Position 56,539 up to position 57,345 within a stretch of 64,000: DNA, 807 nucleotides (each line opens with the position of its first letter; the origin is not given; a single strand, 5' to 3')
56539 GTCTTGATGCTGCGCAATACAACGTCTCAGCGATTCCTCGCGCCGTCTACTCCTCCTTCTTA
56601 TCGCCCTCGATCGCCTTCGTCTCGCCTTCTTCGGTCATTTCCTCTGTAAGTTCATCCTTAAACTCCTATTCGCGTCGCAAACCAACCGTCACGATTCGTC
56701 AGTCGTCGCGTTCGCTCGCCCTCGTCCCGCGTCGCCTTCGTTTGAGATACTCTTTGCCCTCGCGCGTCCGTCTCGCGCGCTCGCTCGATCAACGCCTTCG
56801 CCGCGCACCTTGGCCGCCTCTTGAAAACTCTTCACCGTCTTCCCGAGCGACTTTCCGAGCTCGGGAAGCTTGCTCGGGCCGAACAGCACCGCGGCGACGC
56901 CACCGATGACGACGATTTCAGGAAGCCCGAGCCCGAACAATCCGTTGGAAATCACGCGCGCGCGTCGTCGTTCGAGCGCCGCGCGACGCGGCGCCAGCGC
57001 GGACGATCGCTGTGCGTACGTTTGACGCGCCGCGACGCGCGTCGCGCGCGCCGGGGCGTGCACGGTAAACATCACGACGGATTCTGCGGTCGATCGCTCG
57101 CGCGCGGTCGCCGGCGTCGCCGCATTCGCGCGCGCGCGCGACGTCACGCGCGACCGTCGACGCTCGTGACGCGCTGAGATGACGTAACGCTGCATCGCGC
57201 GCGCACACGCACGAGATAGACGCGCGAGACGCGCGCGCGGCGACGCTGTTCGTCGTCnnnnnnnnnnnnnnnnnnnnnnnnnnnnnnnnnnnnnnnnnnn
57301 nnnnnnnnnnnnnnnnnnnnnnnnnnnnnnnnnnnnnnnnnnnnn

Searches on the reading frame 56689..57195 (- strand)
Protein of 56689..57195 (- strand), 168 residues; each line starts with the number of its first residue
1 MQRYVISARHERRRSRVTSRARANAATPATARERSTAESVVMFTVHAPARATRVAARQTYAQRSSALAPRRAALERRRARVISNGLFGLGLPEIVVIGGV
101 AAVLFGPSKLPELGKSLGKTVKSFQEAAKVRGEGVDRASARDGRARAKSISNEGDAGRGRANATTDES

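Call 6: search_protein_families(library=pfam, proteins=[window:56689-57195:-], max_evalue=1)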
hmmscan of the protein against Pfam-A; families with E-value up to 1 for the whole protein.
window:56689-57195:- (168 aa): 1 family
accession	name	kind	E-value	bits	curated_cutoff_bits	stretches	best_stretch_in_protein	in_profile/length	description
PF02416.21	TatA_B_E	-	6e-17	61.1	21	1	89-130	1-42/53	mttA/Hcf106 family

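Call 7: search_protein_families(library=ncbifam, proteins=[window:56689-57195:-], max_evalue=1)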
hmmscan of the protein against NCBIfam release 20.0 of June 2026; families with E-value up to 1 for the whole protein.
window:56689-57195:- (168 aa): 20 families
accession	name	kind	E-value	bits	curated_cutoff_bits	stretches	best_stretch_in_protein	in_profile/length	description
NF011429.0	PRK14857.1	equivalog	2.7e-19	69.4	77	1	86-149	3-66/91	TatA/E family twin arginine-targeting protein translocase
TIGR01411.1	tatAE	subfamily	1.8e-16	59.4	53.9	1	88-129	1-42/47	twin-arginine translocase TatA/TatE family subunit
NF011430.0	PRK14861.1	subfamily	2.5e-15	55.7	62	1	88-129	4-45/61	twin arginine translocase protein A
NF002377.0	PRK01371.1-4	equivalog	3.3e-07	30.7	96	1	87-126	2-41/119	sec-independent translocase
NF001854.0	PRK00575.1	equivalog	4.7e-06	27.2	72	1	90-148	5-64/94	Sec-independent protein translocase subunit TatA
NF002813.0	PRK02958.1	equivalog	2.7e-05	24.3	83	1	100-134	15-49/73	Sec-independent protein translocase subunit TatA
NF002448.0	PRK01614.1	equivalog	5.3e-05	23.4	83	1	88-133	3-48/85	Sec-independent protein translocase subunit TatA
TIGR01410.1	tatB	equivalog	0.00011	22.7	56.5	1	87-128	1-42/80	Sec-independent protein translocase protein TatB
NF002922.0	PRK03554.1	equivalog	0.00011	22.7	125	1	89-156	4-70/89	Sec-independent protein translocase subunit TatA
NF002960.0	PRK03625.1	equivalog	0.00031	21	92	1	93-145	8-60/67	twin-arginine translocase subunit TatE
NF002500.0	PRK01833.1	equivalog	0.00043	20.6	115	1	88-128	3-43/74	Sec-independent protein translocase subunit TatA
NF047941.1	TatB_Rickett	equivalog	0.0012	19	75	1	86-126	1-41/84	Sec-independent protein translocase subunit TatB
NF003396.0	PRK04598.1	equivalog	0.0013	19.1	121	1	91-153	6-66/81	Sec-independent protein translocase subunit TatA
NF002402.0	PRK01470.1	equivalog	0.0021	17.6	71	1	94-131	8-45/53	twin arginine translocase protein A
NF047942.1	TatA_Rickett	exception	0.0026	17.4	90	1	88-127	2-41/45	twin-arginine translocase TatA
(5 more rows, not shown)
